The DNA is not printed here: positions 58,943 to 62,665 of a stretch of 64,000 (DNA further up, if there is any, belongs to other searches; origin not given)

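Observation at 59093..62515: Cas13-like dual-HEPN layout with no CRISPR array: two terminal RNxxxH motifs flank a 20-unit repeat array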

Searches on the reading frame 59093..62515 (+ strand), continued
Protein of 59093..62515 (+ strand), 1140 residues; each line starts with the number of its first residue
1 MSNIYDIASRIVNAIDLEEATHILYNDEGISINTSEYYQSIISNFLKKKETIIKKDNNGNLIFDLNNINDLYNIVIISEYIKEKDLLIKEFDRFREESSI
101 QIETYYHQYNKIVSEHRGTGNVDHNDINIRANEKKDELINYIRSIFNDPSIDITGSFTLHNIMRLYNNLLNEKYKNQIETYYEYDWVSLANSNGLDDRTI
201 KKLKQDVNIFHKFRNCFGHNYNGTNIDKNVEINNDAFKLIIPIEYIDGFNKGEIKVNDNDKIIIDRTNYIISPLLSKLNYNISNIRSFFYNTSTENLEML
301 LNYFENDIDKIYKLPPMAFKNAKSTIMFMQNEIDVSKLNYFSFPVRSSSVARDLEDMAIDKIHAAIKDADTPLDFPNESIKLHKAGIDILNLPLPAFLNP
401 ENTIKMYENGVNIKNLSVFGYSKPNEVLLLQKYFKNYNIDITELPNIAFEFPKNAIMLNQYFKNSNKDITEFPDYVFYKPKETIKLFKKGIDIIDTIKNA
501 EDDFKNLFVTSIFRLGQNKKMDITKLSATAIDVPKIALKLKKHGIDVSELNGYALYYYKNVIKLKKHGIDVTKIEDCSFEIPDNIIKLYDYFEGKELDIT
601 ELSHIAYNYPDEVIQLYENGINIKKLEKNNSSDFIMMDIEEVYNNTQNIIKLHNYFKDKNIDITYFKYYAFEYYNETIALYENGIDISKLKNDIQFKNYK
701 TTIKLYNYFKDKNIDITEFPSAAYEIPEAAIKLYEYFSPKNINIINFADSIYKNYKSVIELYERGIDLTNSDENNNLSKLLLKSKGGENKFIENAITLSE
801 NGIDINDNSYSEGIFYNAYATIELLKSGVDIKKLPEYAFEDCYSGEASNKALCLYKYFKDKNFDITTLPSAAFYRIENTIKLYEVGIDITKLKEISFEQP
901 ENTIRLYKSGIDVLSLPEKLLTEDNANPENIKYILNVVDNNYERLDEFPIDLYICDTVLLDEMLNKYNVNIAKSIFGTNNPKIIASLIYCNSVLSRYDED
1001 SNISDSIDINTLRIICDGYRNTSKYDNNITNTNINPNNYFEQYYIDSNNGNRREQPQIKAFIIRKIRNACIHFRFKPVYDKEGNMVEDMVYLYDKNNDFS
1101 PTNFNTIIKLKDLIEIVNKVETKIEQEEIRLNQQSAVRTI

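Call 35: predict_structure(alignment_id=A1)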
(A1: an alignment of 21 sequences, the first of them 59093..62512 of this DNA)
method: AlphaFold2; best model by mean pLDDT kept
length: 1140 residues; sequences in the alignment: 21
mean_pLDDT: 76.3   pTM: 0.49
mean pLDDT of the five models: 76.3, 74.4, 73.9, 71.5, 67.0
residues with pLDDT >= 90: 168; 70-90: 678; 50-70: 174; < 50: 120
segments of 3 or more residues with pLDDT < 50: 343-369, 506-510, 629-653, 659-666, 760-789, 842-847, 1135-1140
pLDDT, mean of each block of 10 residues (from residue 1): 74 86 70 68 81 79 84 91 87 84 91 75 77 91 87 83 88 85 86 80 91 77 64 85 85 74 76 75 66 74 80 74 88 78 40 34 38 81 88 84 92 87 91 91 89 93 85 84 81 71 51 51 59 70 78 81 90 83 91 84 85 89 70 35 41 48 51 88 86 83 89 83 80 74 69 58 43 39 41 64 66 68 84 75 49 87 87 88 93 91 93 90 86 85 78 77 61 63 85 75 74 87 85 75 76 80 85 82 87 67 81 89 80 49
secondary structure, 60 per line:
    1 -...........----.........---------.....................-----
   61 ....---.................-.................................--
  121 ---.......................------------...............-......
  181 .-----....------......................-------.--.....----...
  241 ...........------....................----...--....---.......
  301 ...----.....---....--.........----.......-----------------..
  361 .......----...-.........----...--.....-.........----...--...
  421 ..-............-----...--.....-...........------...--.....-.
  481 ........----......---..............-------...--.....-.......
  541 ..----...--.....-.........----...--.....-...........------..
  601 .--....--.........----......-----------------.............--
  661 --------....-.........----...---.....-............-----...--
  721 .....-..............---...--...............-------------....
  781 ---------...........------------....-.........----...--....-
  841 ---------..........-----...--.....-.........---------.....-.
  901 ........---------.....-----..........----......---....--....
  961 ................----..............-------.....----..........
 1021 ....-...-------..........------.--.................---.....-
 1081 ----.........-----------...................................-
elements in order (helices of 4 or more, strands of 3 or more residues): H2-12 H17-25 H35-52 E53-55 E61-64 H68-84 H86-118 H124-146 H159-173 H175-181 E187-190 H197-218 E229-233 E238-242 H243-251 H258-277 H287-290 H294-303 H308-312 H316-319 H322-330 H335-341 H359-367 H376-384 H394-398 H400-408 H418-422 H424-435 H446-450 H452-462 H474-478 H480-488 H493-498 H502-515 H528-532 H534-542 H552-556 H558-566 H576-580 H582-592 H604-607 H610-618 H623-628 H646-658 H669-672 H674-682 H693-697 H699-710 H721-725 H727-740 H749-763 H777-780 H790-800 H813-816 H818-826 H836-839 H850-859 H870-874 H876-884 H894-898 H900-908 H918-922 H928-937 H942-947 H951-954 H957-976 H981-994 H1002-1006 H1011-1024 H1036-1044 H1055-1071 E1075-1079 E1085-1093 E1105-1109 H1110-1139

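Call 38: fold_search(model_id=the predicted structure, library=pdb)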
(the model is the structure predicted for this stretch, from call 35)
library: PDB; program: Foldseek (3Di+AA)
matches with E <= 10: 11; with E <= 0.001: 0
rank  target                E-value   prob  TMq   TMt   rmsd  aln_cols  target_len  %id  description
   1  8v2d_J                2.3e-01  0.47  0.09  0.22  20.3       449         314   13  Computational Designed Nanocage O43_129 (released 2024-03-13)
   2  9rs7_A                6.2e+00  0.03  0.05  0.09  17.4       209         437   11  Ypt7 in complex with its GEF Mon1-Ccz1 (released 2025-07-30)
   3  7xmf_A                6.8e+00  0.01  0.07  0.07  44.6      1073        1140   12  Cryo-EM structure of human NaV1.7/beta1/beta2-Nav1.7-IN2 (released 2022-11-30)
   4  9lol_B                7.3e+00  0.03  0.05  0.10  18.1       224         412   10  Cryo-EM structure of human MON1A-CCZ1-RAB7A (released 2025-12-03)
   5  9bm0                  7.3e+00  0.01  0.06  0.03  46.8      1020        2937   12  State-2 of motor domain from full-length human dynein-1 in 5mM ATP (released 2025-04-23)
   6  6itu_A                8.0e+00  0.10  0.03  0.18   9.8        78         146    4  Crystal Structure of the GULP1 PTB domain-APP peptide complex (released 2019-08-14)
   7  8xz9_E                8.3e+00  0.01  0.06  0.10  31.3       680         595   11  BA.2.86 Spike in complex with bovine ACE2 (bound 2 ACE2) (released 2024-11-13)
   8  5gan_A                8.6e+00  0.01  0.05  0.03  31.1       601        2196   10  The overall structure of the yeast spliceosomal U4/U6.U5 tri-snRNP at 3.7 Angstrom (released 2016-01-27)
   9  7l7f_B                9.0e+00  0.01  0.06  0.08  31.3       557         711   10  Cryo-EM structure of human ACE2 receptor bound to protein encoded by vaccine candidate BNT162b1 (released 2021-02-24)
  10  6btx                  9.4e+00  0.01  0.05  0.09  28.9       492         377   10  Structure of a bacterial metal transporter (released 2018-09-19)
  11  7q3y_A                9.4e+00  0.00  0.06  0.06  42.3      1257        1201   12  Structure of full-length, monomeric, soluble somatic angiotensin I-converting enzyme showing the N- and C-terminal ell (released 2022-07-20)

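Call 41: find_related_loci(query=A1, collection=genome_contigs, flank=6000)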
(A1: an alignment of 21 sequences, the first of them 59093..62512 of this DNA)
Query A1 (1140 aa) in genome_contigs; peptide patterns used: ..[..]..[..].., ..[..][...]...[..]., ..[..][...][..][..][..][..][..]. (x = any residue, [..] = any of these).
197 stretches matched a pattern; 8 encode a relative of the query (tblastn E <= 1e-3); 7 distinct loci.
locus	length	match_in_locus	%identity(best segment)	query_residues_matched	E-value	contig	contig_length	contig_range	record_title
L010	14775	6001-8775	32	1-1135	5e-77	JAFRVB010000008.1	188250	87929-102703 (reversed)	MAG: Bacilli bacterium isolate RGIG2824 Goat_Omasum.Co__c1484086, whole genome shotgun sequence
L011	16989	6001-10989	31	1-1124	3e-74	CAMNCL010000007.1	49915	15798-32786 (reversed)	MAG: uncultured Bacillales bacterium isolate SRR1222429_bin.142_metaWRAP_v1.3_MAG genome assembly, contig: NODE.939_leng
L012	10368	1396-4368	34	4-1128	3e-54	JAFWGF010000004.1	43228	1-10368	MAG: Bacilli bacterium isolate RGIG5711 Sheep_Duodenum.Co__c72210, whole genome shotgun sequence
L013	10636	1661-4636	34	1-1128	5e-52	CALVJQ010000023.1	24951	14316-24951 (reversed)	MAG: uncultured Bacilli bacterium isolate BRZ_KK__bin32 genome assembly, contig: BRZ_KK__NODE_3032_length_24951_cov_6.78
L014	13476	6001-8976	34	1-1128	1e-50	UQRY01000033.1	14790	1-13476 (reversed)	uncultured Tenericutes bacterium isolate UMGS592 genome assembly, contig: NODE_2343_length_14790_cov_9.927316, whole gen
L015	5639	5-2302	27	226-1126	2e-38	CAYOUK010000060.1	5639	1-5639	MAG TPA_asm: uncultured Muribaculaceae bacterium isolate binchicken_co353_708 genome assembly, contig: NODE_34460_length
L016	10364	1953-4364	40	1-1134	2e-37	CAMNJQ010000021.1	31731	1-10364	MAG: uncultured Clostridium sp. isolate SRR873599_bin.28_metaWRAP_v1.3_MAG genome assembly, contig: ERZ1756080.1205364,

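Call 54: search_protein_families(library=padloc, alignment_id=A1, max_evalue=1)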
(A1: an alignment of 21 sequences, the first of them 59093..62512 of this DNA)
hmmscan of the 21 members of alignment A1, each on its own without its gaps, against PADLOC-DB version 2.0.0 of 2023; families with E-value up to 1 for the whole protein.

A. member 1, window:59093-62512:+ (1140 aa): 0 families

B. families by the number of members that match (of 21 scanned): 5 families
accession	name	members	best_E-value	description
PDLC04403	PDC-M08B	1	0.017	-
PDLC04136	mad4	1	0.024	mads_4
PDLC01974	CARF_m10--CARF_HEPN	1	0.062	-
PDLC01575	Csm2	1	0.18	CAS-III-A; effector_SS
PDLC00006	DruC1|DruC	1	0.55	Unknown function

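Call 55: search_dna_similar(query=window:59093-62512:+, collection=phages, mode=protein, max_evalue=0.001, max_rows=10)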
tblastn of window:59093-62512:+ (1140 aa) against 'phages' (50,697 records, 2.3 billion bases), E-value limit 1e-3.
No match.

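Call 56: search_dna_similar(query=window:59093-62512:+, collection=plasmids, mode=protein, max_evalue=0.001, max_rows=10)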
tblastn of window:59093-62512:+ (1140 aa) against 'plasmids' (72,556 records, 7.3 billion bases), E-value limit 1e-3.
No match.

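Call 68: find_related_loci(query=A1, collection=viral_contigs, flank=5000)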
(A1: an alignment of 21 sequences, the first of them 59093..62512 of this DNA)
Query A1 (1140 aa) in viral_contigs; peptide patterns used: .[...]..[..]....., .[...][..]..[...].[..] (x = any residue, [..] = any of these).
238 stretches matched a pattern, but none encodes a relative of the query by tblastn (E <= 1e-3).

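Call 81: fold_search(model_id=the predicted structure, library=viral)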
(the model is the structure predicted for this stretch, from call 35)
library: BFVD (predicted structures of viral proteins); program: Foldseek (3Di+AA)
matches with E <= 10: 75; with E <= 0.001: 0
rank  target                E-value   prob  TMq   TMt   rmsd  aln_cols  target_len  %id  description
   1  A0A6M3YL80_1          2.4e-01  0.08  0.08  0.08  38.6      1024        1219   11  (no name in the UniProt tables at hand)
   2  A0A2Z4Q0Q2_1          2.5e-01  0.08  0.10  0.10  46.6      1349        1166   12  (no name in the UniProt tables at hand)
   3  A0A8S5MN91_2          3.5e-01  0.04  0.06  0.07  42.9      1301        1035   10  Uncharacterized protein [Myoviridae sp. ctI7W9]
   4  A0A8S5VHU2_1          4.3e-01  0.04  0.07  0.08  44.8      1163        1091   12  Tail tape measure [Siphoviridae sp. cthu813]
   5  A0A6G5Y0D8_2          6.0e-01  0.06  0.09  0.09  38.5      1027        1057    8  (no name in the UniProt tables at hand)
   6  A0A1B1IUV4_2          6.0e-01  0.03  0.07  0.06  44.7      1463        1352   10  (no name in the UniProt tables at hand)
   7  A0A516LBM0            6.5e-01  0.08  0.09  0.11  40.2       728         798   12  (no name in the UniProt tables at hand)
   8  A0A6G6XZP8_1          9.0e-01  0.02  0.06  0.06  40.7      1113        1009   10  (no name in the UniProt tables at hand)
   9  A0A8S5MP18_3          9.4e-01  0.04  0.10  0.10  37.4      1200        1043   11  PolyVal ADP-ribosyltransferase [Siphoviridae sp. ctLR131]
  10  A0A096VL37            1.0e+00  0.04  0.07  0.10  31.6       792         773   11  Internal virion protein [Synechococcus phage S-CBP2]
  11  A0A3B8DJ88            1.1e+00  0.04  0.09  0.09  38.5      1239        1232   10  Tape measure protein [Proteus phage Stubb]
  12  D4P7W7                1.1e+00  0.04  0.08  0.10  33.0       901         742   11  Gp099 [Rhodococcus phage ReqiPoco6]
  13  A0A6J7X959            1.1e+00  0.03  0.08  0.08  39.0      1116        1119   12  Uncharacterized protein [uncultured Caudovirales phage]
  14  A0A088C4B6            1.4e+00  0.03  0.08  0.07  46.2      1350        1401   11  (no name in the UniProt tables at hand)
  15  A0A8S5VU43            1.4e+00  0.02  0.07  0.07  37.4      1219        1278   10  Uncharacterized protein [Ackermannviridae sp.]
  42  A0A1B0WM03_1          4.8e+00  0.02  0.09  0.08  36.0      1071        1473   12  (no name in the UniProt tables at hand)
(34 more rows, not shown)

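Call 82: list_cluster_members(proteins=[P0001, P0020, P0017, P0098])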
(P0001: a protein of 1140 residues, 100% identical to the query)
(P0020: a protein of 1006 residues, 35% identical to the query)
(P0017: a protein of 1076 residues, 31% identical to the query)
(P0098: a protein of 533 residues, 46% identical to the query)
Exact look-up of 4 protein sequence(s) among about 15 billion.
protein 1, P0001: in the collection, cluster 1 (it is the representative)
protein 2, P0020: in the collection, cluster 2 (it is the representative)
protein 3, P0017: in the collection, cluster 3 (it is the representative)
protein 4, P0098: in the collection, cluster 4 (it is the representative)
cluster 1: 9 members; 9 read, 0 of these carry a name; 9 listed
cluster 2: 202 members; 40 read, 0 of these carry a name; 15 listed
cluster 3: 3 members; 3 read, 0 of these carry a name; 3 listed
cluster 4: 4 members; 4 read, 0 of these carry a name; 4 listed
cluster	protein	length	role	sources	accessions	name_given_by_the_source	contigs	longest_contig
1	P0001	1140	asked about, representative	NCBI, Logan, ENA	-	-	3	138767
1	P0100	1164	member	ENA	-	-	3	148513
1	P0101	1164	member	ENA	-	-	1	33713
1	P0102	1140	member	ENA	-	-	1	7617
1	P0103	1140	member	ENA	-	-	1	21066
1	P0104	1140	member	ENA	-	-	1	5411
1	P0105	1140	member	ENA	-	-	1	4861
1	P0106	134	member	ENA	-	-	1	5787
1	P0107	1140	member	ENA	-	-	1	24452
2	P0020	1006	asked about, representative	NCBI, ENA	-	-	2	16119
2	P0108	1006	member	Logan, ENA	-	-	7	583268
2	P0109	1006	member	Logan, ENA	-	-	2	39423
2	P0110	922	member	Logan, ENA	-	-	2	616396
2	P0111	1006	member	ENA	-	-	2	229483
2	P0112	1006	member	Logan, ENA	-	-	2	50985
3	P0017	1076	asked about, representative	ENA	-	-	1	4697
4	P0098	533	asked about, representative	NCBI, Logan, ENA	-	-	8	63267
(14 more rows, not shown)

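Call 85: find_encoding_contigs(protein=P0001, flank=10000, max_places=3)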
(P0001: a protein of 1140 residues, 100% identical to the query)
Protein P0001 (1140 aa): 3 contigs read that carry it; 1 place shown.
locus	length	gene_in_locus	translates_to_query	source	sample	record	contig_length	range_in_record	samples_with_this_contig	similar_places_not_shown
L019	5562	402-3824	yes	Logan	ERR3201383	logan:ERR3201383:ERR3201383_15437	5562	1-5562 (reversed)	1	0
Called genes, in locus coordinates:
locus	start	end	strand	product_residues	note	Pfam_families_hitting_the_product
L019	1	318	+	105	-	?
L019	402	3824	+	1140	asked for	-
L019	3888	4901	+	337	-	PF11899:DUF3419 (weak)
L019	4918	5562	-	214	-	?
